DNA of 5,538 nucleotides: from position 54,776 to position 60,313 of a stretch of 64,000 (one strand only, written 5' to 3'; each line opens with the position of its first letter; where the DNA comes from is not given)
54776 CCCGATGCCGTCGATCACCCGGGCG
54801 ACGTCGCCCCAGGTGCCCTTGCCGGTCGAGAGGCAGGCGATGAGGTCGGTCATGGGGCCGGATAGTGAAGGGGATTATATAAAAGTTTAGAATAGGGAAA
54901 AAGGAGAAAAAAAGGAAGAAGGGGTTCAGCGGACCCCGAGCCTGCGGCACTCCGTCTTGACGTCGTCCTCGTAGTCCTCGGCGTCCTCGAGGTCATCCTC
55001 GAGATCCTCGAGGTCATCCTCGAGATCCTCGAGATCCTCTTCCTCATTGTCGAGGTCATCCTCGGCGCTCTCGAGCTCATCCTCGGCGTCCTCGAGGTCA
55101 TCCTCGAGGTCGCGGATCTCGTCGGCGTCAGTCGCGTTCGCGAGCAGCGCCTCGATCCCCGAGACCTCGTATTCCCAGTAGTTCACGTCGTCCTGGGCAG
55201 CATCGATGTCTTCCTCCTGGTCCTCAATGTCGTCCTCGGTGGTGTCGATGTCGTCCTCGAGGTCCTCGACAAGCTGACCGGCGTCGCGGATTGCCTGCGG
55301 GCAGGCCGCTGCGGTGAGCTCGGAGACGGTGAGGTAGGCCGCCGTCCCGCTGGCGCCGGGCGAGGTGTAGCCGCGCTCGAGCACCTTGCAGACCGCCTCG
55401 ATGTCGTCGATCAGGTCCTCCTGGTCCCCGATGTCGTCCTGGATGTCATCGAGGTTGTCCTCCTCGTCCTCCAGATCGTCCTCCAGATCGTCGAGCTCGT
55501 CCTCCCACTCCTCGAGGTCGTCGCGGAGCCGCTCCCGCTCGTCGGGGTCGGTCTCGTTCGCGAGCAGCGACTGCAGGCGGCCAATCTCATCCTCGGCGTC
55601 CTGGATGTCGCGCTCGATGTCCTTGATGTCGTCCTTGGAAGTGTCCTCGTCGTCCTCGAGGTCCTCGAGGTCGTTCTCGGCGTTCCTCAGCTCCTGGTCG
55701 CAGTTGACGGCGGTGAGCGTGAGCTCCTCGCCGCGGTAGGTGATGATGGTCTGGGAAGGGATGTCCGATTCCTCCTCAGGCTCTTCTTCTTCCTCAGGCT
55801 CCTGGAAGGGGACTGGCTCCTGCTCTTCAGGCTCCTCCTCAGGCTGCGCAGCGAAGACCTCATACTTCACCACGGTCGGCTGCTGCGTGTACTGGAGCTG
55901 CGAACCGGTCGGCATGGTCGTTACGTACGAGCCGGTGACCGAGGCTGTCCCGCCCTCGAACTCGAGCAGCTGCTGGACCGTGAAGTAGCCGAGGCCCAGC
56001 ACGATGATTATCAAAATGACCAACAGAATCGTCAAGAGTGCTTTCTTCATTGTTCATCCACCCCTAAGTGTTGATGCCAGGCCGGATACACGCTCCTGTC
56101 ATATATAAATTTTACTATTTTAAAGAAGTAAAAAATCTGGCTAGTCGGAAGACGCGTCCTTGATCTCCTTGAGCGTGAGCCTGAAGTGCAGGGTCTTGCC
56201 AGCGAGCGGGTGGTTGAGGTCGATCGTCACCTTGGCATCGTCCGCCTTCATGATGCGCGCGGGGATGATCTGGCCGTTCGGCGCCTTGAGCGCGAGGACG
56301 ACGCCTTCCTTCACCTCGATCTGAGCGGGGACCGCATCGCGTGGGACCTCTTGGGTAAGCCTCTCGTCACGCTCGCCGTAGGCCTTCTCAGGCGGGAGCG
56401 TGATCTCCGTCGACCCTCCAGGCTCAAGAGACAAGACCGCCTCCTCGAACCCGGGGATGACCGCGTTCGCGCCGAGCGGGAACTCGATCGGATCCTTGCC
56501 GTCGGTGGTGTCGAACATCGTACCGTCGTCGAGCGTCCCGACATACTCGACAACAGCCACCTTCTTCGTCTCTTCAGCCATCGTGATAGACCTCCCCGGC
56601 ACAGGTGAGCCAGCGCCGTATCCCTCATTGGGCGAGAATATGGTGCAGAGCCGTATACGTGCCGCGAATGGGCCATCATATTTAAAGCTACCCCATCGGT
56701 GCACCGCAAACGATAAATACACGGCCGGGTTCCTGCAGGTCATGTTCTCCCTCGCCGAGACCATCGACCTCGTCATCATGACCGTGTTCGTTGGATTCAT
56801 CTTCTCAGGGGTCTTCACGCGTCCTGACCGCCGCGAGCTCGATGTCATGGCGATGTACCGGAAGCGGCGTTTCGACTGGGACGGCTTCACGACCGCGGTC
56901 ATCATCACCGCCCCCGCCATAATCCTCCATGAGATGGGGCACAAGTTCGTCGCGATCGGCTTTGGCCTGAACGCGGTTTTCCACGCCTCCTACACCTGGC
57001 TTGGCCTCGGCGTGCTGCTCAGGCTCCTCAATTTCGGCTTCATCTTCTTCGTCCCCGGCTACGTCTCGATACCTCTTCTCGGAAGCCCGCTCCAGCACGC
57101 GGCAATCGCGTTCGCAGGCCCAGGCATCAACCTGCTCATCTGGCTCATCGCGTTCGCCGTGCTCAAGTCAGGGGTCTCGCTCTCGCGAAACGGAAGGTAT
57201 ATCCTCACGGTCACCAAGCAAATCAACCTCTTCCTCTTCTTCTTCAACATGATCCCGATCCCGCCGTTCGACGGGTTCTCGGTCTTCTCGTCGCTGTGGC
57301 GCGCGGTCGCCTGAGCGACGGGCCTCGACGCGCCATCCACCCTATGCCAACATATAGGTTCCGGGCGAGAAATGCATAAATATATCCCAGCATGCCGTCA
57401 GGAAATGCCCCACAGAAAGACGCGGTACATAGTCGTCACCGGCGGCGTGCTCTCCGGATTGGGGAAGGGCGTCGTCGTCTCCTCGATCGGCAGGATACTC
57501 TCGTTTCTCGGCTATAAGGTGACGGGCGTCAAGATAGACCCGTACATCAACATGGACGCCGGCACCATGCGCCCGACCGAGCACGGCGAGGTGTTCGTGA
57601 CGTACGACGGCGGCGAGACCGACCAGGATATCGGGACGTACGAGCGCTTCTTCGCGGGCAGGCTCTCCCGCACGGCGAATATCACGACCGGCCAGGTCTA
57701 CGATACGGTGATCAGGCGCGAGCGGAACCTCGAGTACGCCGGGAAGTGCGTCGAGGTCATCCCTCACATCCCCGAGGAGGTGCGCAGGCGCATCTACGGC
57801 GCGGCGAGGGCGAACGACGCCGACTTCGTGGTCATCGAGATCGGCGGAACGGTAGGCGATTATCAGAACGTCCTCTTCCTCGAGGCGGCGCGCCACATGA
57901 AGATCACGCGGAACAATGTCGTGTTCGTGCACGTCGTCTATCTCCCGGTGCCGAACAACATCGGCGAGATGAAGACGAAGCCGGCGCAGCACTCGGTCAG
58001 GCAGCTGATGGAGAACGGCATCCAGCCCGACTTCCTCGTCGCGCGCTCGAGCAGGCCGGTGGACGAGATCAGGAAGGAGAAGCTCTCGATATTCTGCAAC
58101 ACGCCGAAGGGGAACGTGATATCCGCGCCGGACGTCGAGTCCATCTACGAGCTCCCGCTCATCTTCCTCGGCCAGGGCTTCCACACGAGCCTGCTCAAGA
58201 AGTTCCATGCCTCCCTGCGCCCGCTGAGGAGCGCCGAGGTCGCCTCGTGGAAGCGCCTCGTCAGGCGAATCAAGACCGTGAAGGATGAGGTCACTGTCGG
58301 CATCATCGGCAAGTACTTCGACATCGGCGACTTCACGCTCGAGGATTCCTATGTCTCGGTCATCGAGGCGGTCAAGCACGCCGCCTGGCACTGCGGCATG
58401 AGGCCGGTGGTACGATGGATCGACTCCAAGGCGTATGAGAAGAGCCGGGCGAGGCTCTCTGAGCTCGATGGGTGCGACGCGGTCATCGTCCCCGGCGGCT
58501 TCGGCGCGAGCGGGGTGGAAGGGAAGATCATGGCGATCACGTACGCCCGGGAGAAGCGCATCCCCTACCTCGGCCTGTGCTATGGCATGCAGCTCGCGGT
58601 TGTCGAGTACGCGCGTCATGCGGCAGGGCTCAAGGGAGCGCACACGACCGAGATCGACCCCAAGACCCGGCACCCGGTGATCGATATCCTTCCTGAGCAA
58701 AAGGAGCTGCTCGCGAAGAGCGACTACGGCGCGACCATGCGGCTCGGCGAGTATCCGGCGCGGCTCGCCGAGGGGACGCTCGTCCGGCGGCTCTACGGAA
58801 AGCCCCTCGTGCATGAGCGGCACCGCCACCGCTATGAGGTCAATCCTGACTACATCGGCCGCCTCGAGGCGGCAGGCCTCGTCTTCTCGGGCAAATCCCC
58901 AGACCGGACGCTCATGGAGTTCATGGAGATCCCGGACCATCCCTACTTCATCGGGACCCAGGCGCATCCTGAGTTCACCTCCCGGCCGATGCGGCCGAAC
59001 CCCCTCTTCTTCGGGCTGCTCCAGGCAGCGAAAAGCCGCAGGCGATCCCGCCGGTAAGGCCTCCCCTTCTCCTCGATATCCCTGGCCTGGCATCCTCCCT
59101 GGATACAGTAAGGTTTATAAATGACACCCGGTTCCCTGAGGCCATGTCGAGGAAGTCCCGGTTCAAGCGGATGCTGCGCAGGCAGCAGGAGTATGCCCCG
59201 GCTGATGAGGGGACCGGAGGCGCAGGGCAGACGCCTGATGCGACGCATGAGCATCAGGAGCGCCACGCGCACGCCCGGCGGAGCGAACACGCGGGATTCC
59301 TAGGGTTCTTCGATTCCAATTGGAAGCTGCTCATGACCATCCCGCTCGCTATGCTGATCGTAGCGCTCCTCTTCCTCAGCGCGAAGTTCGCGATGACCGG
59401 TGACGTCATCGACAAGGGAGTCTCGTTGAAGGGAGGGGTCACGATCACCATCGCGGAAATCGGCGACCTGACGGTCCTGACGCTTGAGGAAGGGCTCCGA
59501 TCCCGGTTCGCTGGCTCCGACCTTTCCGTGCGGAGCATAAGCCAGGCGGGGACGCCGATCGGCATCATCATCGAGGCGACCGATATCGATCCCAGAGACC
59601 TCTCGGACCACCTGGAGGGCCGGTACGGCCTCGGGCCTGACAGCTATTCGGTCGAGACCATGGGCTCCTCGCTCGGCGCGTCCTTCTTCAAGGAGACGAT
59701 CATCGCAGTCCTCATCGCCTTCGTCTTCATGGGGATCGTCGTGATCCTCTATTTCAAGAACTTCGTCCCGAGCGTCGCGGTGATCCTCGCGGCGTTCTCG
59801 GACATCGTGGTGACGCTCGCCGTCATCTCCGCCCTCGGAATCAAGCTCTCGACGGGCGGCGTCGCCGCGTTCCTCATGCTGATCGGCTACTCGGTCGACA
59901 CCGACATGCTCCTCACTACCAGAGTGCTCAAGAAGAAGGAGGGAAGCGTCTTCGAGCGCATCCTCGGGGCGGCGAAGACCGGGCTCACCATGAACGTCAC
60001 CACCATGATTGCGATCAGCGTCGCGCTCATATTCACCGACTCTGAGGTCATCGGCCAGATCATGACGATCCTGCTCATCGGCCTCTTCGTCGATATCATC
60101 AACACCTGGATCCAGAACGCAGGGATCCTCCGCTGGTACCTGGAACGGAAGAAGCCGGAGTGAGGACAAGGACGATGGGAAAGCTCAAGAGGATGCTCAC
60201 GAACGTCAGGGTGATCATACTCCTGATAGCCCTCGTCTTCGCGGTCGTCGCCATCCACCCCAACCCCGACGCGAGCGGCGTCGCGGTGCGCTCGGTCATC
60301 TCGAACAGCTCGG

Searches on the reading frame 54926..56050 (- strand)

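Call 88: search_protein_families(library=pfam, proteins=[window:54926-56050:-], max_evalue=0.01)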
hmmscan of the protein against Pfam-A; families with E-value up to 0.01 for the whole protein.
window:54926-56050:- (374 aa): 12 families
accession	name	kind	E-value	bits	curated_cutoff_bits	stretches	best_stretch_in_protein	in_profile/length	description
PF07926.17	TPR_MLP1_2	-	1.9e-06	28.4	36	2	120-214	2-101/129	TPR/MLP1/MLP2-like protein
PF10473.14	CENP-F_leu_zip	-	8.4e-06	26.3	34.5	1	121-226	5-108/140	Leucine-rich repeats of kinetochore protein Cenp-F/LEK1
PF20492.3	ERM_helical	-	3.3e-05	24.4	40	1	117-207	25-113/120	Ezrin/radixin/moesin, alpha-helical domain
PF06009.19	Laminin_II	-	4e-05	24.1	33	0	313-371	6-64/138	Laminin Domain II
PF02601.20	Exonuc_VII_L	-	7.6e-05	22.8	35.9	0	116-229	173-280/315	Exonuclease VII, large subunit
PF05335.18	DUF745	-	0.00014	22.1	33.3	0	249-361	52-163/183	Protein of unknown function (DUF745)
PF11559.13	ADIP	-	0.00075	20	34.3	0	308-368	71-131/151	Afadin- and alpha -actinin-Binding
PF07851.19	TMEM120A-B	-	0.0014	18.4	29.8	0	113-196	10-92/324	TMEM120A/B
PF05008.21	V-SNARE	-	0.0016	19.3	25.9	1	119-195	14-90/92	Vesicle transport v-SNARE protein N-terminus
PF15619.11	Lebercilin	-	0.0025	17.8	34.3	1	118-194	66-141/193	Ciliary protein causing Leber congenital amaurosis disease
PF04791.21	LMBR1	-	0.0032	16.8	31.9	0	12-206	141-301/510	LMBR1-like membrane protein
PF12795.12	MscS_porin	-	0.0049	16.9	34.4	0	133-217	30-118/238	Mechanosensitive ion channel porin domain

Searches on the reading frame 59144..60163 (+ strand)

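Call 88: search_protein_families(library=pfam, proteins=[window:59144-60163:+], max_evalue=0.01)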
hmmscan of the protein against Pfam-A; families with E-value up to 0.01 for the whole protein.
window:59144-60163:+ (339 aa): 1 family
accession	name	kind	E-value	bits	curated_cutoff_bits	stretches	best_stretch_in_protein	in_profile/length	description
PF02355.23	SecD_SecF_C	-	5.1e-32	111.3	20.5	1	167-334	15-188/189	Protein export membrane protein SecD/SecF, C-terminal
